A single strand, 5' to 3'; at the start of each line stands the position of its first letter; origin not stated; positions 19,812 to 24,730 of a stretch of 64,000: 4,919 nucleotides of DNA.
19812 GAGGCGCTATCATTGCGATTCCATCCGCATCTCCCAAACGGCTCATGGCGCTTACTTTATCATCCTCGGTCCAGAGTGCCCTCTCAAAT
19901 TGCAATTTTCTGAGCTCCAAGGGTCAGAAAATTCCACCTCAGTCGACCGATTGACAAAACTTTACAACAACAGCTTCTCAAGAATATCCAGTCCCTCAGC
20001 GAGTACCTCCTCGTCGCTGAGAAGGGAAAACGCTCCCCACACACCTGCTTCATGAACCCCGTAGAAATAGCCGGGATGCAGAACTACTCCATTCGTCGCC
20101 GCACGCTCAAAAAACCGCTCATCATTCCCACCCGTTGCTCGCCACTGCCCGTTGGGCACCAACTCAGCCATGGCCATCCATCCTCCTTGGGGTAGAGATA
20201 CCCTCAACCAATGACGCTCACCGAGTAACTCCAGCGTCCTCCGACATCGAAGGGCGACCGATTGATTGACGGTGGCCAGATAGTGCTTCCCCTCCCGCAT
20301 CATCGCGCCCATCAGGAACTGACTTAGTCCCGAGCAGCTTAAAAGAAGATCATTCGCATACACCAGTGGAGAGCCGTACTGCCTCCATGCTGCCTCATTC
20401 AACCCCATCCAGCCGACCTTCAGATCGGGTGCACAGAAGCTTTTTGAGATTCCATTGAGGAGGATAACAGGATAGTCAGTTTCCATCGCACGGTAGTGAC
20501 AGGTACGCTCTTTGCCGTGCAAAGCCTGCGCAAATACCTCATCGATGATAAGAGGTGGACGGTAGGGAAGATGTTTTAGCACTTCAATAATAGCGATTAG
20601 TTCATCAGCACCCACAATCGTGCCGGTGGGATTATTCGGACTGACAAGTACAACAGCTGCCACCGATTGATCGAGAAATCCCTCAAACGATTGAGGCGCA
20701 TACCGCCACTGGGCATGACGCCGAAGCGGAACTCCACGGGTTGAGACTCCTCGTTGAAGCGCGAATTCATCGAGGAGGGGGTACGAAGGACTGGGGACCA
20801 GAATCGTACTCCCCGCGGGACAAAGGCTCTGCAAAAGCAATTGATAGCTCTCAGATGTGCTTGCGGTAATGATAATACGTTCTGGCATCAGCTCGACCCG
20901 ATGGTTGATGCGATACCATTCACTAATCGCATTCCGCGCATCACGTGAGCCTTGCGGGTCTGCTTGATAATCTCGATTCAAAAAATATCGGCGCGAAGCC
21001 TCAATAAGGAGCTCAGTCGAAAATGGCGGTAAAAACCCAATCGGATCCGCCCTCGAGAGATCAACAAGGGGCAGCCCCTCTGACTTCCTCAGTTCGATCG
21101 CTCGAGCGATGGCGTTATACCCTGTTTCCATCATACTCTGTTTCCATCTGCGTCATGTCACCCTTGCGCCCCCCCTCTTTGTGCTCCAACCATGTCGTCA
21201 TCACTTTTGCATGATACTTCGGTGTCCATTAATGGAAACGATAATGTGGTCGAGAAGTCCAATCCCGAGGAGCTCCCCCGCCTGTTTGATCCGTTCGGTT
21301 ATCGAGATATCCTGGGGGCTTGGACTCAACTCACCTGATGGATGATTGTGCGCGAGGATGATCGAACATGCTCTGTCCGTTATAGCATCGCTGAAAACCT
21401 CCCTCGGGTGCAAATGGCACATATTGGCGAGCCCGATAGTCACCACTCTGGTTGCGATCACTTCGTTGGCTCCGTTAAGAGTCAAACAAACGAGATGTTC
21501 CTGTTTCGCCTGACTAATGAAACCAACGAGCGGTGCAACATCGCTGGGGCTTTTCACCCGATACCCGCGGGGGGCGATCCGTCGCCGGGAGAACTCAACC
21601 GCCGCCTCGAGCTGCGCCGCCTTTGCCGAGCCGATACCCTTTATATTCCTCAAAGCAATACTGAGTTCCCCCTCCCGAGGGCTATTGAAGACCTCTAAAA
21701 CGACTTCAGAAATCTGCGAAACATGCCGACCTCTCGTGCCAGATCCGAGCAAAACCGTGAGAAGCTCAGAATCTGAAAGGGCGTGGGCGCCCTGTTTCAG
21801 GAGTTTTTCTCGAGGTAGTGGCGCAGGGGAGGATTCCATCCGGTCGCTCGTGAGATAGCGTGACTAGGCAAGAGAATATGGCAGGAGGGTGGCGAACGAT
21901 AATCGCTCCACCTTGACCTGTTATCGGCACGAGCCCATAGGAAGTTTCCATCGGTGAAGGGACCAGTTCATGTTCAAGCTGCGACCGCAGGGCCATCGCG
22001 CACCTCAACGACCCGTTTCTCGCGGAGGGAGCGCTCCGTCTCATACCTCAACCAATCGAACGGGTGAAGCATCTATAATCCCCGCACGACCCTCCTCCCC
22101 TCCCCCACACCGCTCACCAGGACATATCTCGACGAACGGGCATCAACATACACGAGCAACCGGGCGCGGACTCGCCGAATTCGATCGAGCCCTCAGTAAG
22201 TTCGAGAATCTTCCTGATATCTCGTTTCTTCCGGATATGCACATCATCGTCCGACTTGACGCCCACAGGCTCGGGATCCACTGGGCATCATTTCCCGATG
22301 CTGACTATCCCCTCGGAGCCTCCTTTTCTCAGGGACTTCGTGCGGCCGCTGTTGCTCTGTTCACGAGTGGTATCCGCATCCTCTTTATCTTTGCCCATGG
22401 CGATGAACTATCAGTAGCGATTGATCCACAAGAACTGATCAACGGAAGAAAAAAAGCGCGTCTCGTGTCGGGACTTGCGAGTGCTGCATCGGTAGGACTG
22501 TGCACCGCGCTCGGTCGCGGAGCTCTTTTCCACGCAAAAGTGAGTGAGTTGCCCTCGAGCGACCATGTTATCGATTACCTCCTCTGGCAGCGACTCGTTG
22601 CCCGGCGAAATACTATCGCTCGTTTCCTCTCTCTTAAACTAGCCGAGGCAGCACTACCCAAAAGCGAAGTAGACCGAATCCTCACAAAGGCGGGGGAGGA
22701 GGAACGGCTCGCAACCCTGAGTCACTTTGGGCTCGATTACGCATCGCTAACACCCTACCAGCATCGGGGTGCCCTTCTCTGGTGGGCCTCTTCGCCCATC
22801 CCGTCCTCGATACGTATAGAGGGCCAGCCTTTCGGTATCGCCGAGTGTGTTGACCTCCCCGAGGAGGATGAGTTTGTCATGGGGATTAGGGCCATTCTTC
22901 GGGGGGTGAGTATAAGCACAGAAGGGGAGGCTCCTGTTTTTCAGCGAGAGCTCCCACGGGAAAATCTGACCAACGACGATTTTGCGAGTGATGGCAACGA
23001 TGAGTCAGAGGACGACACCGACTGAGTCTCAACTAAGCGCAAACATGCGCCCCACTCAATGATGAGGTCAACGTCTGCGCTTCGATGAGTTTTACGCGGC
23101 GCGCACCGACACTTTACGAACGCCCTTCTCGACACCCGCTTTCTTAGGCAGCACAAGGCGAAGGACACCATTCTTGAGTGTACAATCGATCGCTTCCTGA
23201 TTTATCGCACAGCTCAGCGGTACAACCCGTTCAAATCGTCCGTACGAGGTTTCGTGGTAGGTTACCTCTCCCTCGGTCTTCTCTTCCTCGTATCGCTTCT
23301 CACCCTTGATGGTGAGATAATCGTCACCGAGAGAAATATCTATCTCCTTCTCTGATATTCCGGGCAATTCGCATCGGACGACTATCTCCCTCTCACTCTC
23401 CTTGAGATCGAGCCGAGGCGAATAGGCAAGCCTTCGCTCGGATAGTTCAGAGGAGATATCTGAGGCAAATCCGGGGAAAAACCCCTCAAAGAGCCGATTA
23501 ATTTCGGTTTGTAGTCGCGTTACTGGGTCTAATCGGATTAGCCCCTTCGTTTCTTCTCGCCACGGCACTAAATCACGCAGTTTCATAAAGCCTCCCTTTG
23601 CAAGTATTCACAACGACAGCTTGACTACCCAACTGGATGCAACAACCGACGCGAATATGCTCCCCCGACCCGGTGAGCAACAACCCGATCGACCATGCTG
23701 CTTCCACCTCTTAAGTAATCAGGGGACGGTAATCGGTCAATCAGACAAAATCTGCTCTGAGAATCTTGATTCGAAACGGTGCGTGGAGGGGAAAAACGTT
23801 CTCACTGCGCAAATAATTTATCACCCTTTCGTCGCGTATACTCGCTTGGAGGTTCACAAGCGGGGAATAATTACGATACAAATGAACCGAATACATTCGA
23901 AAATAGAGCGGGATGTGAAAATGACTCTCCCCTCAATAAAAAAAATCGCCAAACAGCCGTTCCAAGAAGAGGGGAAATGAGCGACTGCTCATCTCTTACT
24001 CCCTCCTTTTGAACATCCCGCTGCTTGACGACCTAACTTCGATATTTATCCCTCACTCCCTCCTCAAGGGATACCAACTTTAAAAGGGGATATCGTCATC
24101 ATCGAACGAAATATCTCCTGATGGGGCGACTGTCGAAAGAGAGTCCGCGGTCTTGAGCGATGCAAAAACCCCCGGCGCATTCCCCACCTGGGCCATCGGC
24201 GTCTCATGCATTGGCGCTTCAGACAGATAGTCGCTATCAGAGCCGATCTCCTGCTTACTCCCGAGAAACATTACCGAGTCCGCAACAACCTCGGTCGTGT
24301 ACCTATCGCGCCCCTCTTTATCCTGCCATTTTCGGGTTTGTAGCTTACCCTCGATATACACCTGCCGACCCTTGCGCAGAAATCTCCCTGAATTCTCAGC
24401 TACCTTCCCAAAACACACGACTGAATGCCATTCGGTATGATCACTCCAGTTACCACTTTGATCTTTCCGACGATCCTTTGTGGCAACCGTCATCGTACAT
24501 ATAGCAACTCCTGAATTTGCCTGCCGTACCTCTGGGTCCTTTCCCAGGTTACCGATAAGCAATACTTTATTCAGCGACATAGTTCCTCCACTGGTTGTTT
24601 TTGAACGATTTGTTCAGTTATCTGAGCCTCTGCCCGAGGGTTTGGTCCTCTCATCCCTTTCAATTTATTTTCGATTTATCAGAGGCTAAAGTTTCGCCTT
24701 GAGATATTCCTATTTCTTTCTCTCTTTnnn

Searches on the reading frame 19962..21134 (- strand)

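Call 98: search_protein_families(library=pfam, proteins=[window:19962-21134:-], max_evalue=0.0001)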
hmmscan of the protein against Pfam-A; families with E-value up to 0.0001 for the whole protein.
window:19962-21134:- (390 aa): 1 family
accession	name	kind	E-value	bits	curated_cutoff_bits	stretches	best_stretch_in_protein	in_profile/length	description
PF00155.27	Aminotran_1_2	-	6.4e-27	95.1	19.7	1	59-374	40-351/361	Aminotransferase class I and II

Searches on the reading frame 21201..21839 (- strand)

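Call 98: search_protein_families(library=pfam, proteins=[window:21201-21839:-], max_evalue=0.0001)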
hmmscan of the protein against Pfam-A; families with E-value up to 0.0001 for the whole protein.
window:21201-21839:- (212 aa): 2 families
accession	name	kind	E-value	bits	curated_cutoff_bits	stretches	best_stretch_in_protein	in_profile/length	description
PF04002.20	RadC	-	1.4e-36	125.5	22.1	1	96-209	2-116/121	RadC-like JAB domain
PF20582.4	UPF0758_N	-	2.5e-16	59.9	27.1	1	9-75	10-77/77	UPF0758 N-terminal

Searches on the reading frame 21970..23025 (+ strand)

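Call 98: search_protein_families(library=pfam, proteins=[window:21970-23025:+], max_evalue=0.0001)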
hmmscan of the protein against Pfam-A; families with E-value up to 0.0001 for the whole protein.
window:21970-23025:+ (351 aa): 1 family
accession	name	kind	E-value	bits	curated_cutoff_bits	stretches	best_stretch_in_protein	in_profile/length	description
PF04446.17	Thg1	-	3.2e-07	30.8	29.2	1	77-182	6-108/130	tRNAHis guanylyltransferase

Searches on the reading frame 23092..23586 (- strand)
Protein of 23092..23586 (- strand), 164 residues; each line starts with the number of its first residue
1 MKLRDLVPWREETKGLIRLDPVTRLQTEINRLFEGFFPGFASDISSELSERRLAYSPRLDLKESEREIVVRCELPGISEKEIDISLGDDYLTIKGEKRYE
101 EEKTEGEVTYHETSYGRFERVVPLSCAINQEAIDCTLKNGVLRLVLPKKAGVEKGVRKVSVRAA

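Call 98: search_protein_families(library=pfam, proteins=[window:23092-23586:-], max_evalue=0.0001)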
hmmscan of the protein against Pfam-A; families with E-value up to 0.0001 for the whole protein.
window:23092-23586:- (164 aa): 1 family
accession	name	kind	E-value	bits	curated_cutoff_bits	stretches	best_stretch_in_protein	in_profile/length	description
PF00011.27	HSP20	-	2.5e-18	66.5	20.8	1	61-161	2-101/102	Hsp20/alpha crystallin family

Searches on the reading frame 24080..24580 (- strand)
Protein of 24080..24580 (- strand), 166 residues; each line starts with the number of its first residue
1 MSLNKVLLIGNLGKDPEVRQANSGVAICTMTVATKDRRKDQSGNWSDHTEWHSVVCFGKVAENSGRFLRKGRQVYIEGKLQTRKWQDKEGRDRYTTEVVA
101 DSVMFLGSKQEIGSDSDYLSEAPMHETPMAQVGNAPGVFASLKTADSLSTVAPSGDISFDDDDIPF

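Call 98: search_protein_families(library=pfam, proteins=[window:24080-24580:-], max_evalue=0.0001)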
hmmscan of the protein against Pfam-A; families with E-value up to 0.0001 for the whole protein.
window:24080-24580:- (166 aa): 1 family
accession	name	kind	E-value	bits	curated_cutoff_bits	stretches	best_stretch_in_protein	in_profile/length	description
PF00436.31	SSB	-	3.4e-37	127.1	26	1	3-106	1-104/104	Single-strand binding protein family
